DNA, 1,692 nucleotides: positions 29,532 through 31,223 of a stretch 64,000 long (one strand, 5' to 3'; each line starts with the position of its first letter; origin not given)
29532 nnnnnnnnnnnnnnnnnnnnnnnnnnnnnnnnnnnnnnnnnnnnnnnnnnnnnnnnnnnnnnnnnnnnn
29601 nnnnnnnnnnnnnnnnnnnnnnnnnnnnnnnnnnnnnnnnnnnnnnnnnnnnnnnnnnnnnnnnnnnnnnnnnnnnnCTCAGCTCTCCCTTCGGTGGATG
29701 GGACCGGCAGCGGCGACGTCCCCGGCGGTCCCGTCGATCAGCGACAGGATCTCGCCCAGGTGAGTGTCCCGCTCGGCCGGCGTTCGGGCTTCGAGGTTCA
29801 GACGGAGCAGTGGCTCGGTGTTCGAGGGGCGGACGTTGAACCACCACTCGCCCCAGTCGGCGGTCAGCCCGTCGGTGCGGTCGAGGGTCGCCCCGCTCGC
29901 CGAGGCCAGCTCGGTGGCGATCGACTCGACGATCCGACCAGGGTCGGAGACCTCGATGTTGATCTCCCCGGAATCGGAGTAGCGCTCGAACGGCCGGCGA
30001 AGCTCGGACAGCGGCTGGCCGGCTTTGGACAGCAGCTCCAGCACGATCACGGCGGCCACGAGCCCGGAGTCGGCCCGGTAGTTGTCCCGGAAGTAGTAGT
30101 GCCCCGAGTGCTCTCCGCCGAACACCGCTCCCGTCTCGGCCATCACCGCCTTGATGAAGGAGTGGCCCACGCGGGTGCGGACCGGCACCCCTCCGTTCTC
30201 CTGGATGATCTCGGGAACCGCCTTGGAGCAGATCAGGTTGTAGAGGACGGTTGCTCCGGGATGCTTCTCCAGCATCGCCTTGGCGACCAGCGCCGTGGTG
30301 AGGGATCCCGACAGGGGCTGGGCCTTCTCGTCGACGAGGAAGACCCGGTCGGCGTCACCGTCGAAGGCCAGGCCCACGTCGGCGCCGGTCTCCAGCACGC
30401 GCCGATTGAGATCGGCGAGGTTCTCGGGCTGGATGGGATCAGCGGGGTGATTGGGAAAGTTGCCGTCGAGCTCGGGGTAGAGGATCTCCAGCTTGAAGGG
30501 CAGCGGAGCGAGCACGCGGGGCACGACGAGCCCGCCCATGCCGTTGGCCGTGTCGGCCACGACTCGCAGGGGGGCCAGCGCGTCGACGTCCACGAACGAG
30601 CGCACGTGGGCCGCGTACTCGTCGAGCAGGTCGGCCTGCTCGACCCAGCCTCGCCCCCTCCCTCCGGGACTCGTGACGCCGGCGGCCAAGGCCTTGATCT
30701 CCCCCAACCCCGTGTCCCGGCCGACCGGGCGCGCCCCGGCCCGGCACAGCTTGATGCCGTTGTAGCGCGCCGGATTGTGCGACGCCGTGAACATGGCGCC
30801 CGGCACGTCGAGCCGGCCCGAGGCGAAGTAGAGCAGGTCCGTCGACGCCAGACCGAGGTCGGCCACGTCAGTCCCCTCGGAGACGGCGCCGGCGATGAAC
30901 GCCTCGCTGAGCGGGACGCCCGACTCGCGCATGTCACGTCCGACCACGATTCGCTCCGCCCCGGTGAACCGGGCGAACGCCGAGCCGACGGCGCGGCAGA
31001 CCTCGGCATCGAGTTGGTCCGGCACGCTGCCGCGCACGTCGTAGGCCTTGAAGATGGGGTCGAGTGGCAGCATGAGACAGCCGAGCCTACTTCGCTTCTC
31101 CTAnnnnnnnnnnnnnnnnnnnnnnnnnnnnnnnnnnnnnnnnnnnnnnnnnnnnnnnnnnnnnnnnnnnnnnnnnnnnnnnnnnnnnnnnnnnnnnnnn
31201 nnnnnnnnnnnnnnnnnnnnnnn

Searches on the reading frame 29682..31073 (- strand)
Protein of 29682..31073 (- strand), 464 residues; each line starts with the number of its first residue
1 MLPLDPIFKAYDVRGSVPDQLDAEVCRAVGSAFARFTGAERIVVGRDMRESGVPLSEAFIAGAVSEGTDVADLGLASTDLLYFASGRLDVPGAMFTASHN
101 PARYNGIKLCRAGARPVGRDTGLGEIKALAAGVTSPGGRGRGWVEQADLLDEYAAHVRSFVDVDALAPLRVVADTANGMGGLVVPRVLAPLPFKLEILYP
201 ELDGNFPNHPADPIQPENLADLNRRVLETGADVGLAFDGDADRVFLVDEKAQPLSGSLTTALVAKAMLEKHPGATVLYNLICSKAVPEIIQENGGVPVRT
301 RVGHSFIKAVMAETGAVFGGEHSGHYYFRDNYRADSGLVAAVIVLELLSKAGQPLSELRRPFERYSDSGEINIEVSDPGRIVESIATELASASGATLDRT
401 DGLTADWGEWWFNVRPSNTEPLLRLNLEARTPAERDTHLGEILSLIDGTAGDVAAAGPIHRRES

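Call 22: search_protein_families(library=pfam, proteins=[window:29682-31073:-], max_evalue=0.0001)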
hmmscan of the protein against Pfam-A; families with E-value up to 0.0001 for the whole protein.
window:29682-31073:- (464 aa): 4 families
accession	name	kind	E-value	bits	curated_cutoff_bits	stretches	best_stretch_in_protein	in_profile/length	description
PF02878.22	PGM_PMM_I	-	1.8e-29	102.6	22.5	1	7-121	3-123/138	Phosphoglucomutase/phosphomannomutase, alpha/beta/alpha domain I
PF02880.22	PGM_PMM_III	-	5.9e-28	97.7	20.7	1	259-365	5-115/115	Phosphoglucomutase/phosphomannomutase, alpha/beta/alpha domain III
PF02879.22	PGM_PMM_II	-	3e-22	79.5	29.3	1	151-250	1-102/103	Phosphoglucomutase/phosphomannomutase, alpha/beta/alpha domain II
PF00408.26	PGM_PMM_IV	-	4.4e-08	33.5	23.1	1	370-435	1-57/68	Phosphoglucomutase/phosphomannomutase, C-terminal domain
